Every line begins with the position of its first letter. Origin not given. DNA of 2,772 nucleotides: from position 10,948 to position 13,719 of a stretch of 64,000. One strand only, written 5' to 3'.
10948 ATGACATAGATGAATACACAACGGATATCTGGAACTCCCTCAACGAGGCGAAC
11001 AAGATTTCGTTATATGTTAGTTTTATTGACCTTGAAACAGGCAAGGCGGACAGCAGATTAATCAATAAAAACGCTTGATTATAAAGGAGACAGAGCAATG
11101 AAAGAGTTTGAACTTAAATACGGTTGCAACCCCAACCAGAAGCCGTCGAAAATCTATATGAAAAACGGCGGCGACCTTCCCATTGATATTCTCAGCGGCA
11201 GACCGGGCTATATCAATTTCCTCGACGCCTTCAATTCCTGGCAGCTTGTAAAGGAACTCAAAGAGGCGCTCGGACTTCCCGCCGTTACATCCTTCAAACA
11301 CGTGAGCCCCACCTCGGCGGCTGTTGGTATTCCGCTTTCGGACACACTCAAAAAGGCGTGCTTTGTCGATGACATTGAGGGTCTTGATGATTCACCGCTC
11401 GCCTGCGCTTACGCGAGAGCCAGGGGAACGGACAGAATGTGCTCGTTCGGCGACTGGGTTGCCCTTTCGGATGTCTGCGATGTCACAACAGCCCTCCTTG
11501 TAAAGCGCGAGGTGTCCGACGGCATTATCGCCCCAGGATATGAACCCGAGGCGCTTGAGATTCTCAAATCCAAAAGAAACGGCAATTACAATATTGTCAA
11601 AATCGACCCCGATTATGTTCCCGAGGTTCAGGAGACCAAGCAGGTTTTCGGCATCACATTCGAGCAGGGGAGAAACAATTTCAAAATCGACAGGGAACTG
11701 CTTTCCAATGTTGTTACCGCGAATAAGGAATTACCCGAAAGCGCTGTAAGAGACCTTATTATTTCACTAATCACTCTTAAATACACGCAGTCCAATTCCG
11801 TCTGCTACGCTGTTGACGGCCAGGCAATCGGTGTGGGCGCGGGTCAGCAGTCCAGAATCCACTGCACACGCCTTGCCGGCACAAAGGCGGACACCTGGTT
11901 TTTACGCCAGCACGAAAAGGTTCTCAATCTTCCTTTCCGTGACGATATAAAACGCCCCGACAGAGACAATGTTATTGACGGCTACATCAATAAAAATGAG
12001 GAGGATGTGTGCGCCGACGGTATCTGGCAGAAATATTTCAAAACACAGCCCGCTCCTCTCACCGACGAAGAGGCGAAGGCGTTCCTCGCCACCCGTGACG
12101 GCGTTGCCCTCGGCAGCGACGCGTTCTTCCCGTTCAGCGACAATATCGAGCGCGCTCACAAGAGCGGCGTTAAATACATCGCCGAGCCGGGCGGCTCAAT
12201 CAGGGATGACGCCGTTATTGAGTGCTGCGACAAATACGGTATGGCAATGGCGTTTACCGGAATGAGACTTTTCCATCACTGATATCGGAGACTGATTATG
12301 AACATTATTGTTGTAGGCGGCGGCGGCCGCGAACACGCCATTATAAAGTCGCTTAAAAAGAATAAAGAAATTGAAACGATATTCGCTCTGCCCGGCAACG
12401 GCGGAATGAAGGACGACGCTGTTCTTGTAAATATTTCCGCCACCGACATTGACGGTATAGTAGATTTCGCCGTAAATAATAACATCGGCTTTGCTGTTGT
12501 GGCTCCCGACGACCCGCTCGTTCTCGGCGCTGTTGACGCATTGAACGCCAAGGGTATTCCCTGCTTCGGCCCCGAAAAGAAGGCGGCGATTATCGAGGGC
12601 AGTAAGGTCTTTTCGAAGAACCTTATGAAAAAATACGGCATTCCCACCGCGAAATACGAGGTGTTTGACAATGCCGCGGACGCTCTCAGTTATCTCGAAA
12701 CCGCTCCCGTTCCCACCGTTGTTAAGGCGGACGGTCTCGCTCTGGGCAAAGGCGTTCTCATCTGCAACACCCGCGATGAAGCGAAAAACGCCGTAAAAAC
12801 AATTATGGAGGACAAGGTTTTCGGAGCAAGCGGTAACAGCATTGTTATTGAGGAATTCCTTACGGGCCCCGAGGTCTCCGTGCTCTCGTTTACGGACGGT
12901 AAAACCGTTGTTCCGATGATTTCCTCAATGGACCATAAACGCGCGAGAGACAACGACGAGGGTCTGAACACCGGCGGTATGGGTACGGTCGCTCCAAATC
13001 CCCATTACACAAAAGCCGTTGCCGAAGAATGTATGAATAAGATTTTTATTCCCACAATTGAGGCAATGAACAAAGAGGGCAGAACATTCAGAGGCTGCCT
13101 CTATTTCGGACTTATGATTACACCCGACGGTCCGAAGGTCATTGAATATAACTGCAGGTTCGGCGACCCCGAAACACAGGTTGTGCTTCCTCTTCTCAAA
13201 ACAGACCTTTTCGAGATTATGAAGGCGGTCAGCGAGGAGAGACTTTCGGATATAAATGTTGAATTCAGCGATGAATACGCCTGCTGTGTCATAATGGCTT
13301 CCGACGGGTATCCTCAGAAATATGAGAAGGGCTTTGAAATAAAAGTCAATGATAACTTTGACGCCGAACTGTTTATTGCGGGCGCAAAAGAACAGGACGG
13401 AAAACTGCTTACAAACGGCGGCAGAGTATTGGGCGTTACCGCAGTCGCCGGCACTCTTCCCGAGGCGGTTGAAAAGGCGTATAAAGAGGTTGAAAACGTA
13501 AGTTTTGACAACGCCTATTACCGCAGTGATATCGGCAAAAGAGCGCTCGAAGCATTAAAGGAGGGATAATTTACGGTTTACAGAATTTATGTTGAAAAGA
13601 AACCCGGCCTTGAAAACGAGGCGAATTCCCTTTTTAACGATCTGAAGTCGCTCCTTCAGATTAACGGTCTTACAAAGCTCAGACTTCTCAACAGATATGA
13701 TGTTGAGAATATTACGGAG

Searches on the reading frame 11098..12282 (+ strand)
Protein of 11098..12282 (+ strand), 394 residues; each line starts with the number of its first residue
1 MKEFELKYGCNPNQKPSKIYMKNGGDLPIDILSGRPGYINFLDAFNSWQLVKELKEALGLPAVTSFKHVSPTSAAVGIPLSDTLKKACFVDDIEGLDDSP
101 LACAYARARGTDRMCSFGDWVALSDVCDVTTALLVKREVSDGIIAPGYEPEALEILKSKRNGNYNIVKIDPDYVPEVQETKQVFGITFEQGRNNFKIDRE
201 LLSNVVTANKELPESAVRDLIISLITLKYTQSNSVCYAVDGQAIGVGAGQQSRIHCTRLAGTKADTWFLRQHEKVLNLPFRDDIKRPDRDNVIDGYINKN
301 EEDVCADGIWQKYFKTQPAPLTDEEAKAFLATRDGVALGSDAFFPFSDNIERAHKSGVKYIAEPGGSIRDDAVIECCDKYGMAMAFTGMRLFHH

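Call 58: search_protein_families(library=pfam, proteins=[window:11098-12282:+], max_evalue=0.001)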
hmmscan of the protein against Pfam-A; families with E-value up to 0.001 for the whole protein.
window:11098-12282:+ (394 aa): 1 family
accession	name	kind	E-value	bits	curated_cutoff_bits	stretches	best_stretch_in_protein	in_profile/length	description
PF01808.24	AICARFT_IMPCHas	-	1.5e-54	186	25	1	3-263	76-311/311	AICARFT/IMPCHase bienzyme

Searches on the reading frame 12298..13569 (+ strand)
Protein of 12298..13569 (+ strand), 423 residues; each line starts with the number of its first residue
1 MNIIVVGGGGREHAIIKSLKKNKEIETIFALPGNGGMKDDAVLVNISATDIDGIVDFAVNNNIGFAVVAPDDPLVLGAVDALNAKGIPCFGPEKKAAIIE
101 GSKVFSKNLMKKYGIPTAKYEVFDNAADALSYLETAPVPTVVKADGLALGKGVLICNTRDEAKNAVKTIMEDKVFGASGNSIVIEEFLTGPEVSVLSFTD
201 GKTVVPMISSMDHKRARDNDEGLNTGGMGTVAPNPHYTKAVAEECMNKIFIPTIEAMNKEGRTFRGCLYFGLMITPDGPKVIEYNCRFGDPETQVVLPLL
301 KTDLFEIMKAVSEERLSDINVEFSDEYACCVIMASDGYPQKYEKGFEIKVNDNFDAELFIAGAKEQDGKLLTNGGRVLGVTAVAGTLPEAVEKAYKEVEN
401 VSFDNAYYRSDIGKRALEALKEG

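Call 58: search_protein_families(library=pfam, proteins=[window:12298-13569:+], max_evalue=0.001)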
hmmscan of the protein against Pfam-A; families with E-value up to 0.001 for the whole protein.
window:12298-13569:+ (423 aa): 8 families
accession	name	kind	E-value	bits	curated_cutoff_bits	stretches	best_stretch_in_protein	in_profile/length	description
PF01071.24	GARS_A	-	2.8e-78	262.7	27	1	101-293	1-194/194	Phosphoribosylglycinamide synthetase, ATP-grasp (A) domain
PF02844.21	GARS_N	-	1.5e-33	115.9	29.5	1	1-100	1-100/100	Phosphoribosylglycinamide synthetase, N domain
PF02843.22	GARS_C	-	3.9e-31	107.7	34.8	1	328-415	1-92/92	Phosphoribosylglycinamide synthetase, C domain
PF02786.22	CPSase_L_D2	-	6e-07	29.6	19.8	1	103-244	2-140/211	Carbamoyl-phosphate synthase L chain, ATP binding domain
PF02222.28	ATP-grasp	-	2.1e-06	28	27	1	109-198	2-87/179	ATP-grasp domain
PF13535.11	ATP-grasp_4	-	2.1e-05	24.7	27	1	137-218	2-93/160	ATP-grasp domain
PF08442.15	ATP-grasp_2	-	0.00058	20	29.5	0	106-182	7-95/202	ATP-grasp domain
PF02655.19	ATP-grasp_3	-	0.00068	20.2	23.2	0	137-289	17-158/160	ATP-grasp domain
